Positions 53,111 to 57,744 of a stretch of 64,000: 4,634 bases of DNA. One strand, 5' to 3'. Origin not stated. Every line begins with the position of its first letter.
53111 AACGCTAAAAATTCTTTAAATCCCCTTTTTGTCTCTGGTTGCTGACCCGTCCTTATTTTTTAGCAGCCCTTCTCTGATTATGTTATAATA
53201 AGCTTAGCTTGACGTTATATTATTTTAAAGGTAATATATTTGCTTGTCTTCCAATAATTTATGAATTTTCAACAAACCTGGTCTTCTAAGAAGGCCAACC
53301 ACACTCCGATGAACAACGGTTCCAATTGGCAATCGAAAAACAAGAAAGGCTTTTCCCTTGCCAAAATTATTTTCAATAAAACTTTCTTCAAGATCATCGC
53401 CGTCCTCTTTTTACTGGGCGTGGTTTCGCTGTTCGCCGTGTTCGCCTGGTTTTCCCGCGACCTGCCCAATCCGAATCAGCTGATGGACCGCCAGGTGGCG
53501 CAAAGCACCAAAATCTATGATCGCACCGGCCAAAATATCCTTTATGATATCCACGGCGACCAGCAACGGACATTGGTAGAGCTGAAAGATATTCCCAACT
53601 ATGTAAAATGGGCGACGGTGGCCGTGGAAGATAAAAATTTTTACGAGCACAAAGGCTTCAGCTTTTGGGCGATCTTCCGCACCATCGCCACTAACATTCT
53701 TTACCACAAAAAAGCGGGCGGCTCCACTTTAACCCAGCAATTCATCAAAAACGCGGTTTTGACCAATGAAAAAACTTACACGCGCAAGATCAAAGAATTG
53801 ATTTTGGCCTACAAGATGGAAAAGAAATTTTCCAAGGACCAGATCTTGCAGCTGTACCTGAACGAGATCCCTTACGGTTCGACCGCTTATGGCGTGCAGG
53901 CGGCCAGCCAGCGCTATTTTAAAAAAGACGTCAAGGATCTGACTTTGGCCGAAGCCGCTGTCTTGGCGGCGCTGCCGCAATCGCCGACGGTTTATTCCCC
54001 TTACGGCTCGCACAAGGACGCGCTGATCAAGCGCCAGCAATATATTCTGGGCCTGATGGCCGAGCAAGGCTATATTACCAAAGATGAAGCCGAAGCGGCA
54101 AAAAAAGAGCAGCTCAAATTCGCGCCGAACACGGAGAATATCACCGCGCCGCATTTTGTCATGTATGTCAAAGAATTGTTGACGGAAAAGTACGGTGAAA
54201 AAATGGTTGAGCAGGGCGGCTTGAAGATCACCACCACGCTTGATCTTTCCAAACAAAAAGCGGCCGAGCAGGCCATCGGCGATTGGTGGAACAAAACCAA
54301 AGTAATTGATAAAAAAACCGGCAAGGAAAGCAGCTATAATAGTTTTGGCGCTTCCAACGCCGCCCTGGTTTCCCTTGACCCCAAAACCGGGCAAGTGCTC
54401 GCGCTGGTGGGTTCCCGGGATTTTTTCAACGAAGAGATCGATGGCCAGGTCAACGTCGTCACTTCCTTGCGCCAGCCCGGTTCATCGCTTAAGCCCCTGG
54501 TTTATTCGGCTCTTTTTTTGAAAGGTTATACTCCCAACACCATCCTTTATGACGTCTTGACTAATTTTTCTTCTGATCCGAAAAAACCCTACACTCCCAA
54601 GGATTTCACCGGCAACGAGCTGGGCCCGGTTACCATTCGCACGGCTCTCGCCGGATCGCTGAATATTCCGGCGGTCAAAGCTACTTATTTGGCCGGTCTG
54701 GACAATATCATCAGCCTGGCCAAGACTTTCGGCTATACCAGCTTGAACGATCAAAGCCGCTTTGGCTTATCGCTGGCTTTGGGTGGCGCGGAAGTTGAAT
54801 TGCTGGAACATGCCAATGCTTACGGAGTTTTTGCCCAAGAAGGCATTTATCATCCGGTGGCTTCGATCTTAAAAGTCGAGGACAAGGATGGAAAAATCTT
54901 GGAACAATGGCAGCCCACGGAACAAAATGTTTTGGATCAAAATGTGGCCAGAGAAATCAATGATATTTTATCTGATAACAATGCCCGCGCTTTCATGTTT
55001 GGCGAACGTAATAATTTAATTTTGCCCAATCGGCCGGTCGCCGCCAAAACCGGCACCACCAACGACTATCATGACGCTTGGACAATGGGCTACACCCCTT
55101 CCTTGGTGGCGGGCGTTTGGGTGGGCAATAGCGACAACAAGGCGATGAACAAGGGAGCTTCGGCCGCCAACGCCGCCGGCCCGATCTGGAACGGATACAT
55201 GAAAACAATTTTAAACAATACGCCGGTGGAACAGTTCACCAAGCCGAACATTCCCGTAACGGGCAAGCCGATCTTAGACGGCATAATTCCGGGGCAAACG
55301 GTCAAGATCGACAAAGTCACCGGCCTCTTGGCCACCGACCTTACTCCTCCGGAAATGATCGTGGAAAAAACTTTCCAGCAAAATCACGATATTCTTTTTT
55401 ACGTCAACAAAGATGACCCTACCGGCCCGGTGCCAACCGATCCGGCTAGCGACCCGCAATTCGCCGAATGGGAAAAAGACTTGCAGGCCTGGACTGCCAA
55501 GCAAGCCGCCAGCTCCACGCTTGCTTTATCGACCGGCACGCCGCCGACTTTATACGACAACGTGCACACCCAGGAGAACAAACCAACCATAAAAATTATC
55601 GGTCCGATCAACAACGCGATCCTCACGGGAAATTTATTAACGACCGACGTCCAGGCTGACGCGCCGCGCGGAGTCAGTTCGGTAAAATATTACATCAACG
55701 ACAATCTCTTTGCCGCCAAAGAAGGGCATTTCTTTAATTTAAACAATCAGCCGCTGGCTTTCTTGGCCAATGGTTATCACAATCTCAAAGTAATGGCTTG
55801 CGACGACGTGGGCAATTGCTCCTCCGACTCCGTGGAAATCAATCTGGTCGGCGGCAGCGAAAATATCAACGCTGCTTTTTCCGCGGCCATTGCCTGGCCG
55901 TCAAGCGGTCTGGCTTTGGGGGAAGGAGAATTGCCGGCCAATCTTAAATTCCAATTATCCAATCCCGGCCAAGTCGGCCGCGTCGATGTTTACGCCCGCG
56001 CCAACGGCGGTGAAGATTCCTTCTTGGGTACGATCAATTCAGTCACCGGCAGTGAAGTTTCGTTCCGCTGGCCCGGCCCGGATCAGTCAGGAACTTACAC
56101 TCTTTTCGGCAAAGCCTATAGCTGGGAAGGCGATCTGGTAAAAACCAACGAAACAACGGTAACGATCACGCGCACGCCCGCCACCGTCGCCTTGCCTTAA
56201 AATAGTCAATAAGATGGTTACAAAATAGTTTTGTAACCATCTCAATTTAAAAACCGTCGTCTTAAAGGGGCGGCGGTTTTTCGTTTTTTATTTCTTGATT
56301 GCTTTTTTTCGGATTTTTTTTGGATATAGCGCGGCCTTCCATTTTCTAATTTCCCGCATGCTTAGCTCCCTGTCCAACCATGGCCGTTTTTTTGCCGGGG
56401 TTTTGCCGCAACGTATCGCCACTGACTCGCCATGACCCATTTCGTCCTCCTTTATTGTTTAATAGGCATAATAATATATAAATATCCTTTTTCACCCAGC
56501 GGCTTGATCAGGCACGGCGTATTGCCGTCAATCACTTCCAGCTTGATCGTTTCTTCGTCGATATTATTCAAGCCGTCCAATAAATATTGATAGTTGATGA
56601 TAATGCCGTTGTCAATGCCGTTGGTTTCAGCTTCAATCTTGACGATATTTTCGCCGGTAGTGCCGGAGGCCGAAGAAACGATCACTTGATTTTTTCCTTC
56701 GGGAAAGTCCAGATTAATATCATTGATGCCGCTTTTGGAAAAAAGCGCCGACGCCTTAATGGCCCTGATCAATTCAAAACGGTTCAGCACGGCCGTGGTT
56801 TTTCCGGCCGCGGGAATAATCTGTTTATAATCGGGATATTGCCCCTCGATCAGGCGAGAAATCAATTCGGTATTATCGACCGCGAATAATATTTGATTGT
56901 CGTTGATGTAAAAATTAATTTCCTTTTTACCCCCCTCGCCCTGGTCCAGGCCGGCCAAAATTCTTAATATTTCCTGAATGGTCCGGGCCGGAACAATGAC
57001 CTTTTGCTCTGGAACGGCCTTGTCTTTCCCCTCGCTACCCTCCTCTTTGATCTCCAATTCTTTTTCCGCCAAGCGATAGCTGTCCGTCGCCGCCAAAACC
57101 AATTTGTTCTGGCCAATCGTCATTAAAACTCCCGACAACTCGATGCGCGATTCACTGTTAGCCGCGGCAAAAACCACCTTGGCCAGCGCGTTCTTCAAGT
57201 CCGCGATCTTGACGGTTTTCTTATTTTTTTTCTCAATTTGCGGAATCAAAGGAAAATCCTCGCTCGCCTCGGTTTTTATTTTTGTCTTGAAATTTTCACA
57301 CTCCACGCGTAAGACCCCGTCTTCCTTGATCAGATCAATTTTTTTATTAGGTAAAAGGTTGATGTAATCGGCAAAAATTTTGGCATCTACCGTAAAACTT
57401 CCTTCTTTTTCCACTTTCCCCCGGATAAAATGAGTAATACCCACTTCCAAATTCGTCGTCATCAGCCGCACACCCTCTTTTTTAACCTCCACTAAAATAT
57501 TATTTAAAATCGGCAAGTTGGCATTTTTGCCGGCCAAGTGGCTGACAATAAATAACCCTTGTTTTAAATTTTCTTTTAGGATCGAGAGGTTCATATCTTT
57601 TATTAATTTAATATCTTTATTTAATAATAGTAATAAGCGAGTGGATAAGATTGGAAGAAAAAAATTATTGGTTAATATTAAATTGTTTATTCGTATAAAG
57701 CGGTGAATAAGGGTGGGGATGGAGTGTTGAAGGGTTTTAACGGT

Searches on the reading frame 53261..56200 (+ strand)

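Call 86: search_protein_families(library=pfam, proteins=[window:53261-56200:+], max_evalue=0.00001)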
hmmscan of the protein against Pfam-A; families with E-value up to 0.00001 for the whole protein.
window:53261-56200:+ (979 aa): 3 families
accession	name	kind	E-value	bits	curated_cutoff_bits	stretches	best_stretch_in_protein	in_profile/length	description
PF00912.28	Transgly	-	2.9e-62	209.7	27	1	93-266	4-177/178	Transglycosylase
PF00905.27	Transpeptidase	-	2.1e-21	76.9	22.1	1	369-641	3-296/299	Penicillin binding protein transpeptidase domain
PF17957.7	Big_7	-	3.3e-12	47.3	24.1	1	775-844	1-70/70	Bacterial Ig domain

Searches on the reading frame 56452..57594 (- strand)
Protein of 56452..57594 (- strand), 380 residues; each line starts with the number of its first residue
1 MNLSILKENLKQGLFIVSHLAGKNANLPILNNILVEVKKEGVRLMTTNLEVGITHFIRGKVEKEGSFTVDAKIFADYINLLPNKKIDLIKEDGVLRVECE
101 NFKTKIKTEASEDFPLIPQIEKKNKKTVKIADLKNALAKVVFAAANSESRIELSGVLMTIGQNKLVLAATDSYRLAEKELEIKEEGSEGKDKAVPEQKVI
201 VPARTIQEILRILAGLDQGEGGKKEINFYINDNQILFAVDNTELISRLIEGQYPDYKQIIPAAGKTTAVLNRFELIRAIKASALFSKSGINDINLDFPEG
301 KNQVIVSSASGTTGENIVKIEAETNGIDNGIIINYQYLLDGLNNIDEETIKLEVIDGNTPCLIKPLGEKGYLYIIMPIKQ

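Call 87: search_protein_families(library=pfam, proteins=[window:56452-57594:-], max_evalue=0.0001)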
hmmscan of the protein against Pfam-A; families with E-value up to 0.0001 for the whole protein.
window:56452-57594:- (380 aa): 3 families
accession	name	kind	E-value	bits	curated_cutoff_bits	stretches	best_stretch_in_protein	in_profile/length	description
PF02767.21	DNA_pol3_beta_2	-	1.4e-28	99.9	27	1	128-255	2-116/116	DNA polymerase III beta subunit, central domain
PF00712.24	DNA_pol3_beta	-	1.4e-22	80.5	24.4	1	1-118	1-120/120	DNA polymerase III beta subunit, N-terminal domain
PF02768.20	DNA_pol3_beta_3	-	2e-18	66.8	27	1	257-378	1-120/121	DNA polymerase III beta subunit, C-terminal domain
